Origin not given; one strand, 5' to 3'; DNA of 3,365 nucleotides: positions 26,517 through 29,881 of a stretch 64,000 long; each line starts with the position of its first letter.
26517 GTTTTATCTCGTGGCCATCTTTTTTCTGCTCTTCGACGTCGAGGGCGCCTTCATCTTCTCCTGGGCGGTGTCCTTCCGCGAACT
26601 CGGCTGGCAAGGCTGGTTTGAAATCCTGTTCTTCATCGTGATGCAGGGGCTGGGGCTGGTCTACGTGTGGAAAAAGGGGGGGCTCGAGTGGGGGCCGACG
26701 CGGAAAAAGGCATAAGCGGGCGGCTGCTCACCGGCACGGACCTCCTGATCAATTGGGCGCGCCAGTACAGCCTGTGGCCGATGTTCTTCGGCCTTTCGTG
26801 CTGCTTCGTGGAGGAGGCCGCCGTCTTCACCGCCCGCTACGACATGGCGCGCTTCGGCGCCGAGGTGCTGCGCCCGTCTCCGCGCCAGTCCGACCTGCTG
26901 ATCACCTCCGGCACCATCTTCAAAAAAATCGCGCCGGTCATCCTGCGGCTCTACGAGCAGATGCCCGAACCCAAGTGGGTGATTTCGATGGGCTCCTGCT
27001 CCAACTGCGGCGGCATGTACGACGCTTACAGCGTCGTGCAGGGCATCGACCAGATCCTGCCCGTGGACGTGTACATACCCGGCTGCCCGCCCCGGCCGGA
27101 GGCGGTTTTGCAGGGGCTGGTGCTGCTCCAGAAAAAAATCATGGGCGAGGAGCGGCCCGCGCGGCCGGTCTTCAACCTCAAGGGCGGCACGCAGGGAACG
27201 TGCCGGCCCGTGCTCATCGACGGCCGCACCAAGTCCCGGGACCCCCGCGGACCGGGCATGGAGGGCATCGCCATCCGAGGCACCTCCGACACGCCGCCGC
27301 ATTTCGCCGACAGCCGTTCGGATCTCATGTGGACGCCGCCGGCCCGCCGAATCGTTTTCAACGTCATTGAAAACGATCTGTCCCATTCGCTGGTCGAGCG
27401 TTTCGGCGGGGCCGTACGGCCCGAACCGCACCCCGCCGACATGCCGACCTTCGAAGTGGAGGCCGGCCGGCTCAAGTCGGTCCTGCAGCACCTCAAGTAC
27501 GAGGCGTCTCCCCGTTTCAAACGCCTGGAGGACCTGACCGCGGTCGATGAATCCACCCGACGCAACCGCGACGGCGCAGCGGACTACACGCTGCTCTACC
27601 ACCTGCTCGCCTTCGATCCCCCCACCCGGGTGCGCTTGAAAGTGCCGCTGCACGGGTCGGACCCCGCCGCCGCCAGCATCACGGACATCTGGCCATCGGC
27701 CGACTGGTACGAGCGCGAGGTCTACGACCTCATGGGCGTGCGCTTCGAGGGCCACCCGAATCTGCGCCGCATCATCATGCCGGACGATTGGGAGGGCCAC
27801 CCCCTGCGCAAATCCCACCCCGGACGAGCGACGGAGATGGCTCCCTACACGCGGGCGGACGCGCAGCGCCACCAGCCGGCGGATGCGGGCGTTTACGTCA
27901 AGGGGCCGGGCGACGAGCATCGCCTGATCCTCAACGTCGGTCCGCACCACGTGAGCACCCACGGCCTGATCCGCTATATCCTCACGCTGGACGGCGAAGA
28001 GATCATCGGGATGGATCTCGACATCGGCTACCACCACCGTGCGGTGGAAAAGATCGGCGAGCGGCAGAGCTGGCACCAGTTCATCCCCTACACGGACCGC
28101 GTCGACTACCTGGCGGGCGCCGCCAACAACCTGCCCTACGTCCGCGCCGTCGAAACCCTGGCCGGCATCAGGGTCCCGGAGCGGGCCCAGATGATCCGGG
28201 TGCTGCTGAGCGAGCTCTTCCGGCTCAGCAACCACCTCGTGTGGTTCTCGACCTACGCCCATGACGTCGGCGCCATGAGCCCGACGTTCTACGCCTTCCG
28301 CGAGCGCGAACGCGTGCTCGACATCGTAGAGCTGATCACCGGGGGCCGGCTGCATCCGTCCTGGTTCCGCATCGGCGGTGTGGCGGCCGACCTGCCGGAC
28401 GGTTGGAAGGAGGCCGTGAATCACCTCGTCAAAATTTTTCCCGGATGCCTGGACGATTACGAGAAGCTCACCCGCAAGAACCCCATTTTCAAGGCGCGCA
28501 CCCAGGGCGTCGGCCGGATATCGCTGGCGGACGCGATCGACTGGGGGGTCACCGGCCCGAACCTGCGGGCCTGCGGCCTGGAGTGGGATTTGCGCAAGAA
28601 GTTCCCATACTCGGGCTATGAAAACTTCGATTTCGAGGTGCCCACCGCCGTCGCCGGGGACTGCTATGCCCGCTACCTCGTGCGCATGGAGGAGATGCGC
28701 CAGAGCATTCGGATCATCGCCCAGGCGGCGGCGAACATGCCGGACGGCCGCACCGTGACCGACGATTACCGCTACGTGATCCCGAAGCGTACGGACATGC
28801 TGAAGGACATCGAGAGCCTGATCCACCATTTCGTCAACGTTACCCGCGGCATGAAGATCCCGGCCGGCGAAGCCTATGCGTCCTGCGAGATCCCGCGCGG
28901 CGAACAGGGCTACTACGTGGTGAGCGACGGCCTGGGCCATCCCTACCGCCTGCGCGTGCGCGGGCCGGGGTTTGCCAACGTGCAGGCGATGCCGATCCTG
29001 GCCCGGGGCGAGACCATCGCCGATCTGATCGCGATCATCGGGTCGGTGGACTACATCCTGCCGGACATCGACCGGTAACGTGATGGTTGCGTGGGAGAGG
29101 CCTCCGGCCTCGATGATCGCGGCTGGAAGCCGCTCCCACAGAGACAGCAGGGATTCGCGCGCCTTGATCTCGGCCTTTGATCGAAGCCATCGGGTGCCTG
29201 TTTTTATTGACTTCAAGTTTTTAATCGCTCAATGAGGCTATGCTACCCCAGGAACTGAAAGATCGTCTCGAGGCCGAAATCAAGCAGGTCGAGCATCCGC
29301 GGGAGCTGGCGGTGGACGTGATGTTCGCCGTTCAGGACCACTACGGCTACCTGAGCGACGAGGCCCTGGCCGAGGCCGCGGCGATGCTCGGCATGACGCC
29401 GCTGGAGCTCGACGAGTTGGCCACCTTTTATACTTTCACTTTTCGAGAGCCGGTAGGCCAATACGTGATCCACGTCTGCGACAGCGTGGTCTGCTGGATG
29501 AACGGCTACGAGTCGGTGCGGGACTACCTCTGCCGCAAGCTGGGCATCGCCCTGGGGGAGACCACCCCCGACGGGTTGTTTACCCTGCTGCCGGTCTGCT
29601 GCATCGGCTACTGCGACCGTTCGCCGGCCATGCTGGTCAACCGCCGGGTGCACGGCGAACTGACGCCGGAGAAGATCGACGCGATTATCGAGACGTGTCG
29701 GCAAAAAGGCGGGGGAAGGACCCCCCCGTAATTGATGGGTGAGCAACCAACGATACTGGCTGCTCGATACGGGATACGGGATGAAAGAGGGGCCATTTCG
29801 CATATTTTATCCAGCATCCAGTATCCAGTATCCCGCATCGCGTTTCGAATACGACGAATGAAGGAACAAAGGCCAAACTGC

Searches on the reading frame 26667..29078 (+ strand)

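Call 91: search_protein_families(library=pfam, proteins=[window:26667-29078:+], max_evalue=0.00001)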
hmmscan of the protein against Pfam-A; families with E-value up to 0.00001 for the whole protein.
window:26667-29078:+ (803 aa): 3 families
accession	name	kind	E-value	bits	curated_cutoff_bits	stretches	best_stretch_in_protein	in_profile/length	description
PF00346.24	Complex1_49kDa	-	3.8e-115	384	24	1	533-803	1-271/271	Respiratory-chain NADH dehydrogenase, 49 Kd subunit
PF00329.25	Complex1_30kDa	-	9.8e-42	142.9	22.5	1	263-389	2-123/124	Respiratory-chain NADH dehydrogenase, 30 Kd subunit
PF01058.29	Oxidored_q6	-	3.8e-24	85.3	27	1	46-152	4-126/128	NADH ubiquinone oxidoreductase, 20 Kd subunit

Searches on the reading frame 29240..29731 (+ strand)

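Call 77: search_protein_families(library=pfam, proteins=[window:29240-29731:+], max_evalue=1e-8)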
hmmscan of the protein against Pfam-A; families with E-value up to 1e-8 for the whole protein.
window:29240-29731:+ (163 aa): 1 family
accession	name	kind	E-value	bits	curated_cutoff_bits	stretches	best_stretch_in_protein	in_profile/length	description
PF01257.25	2Fe-2S_thioredx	-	2.1e-46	157.8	24.8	1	11-153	2-144/145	Thioredoxin-like [2Fe-2S] ferredoxin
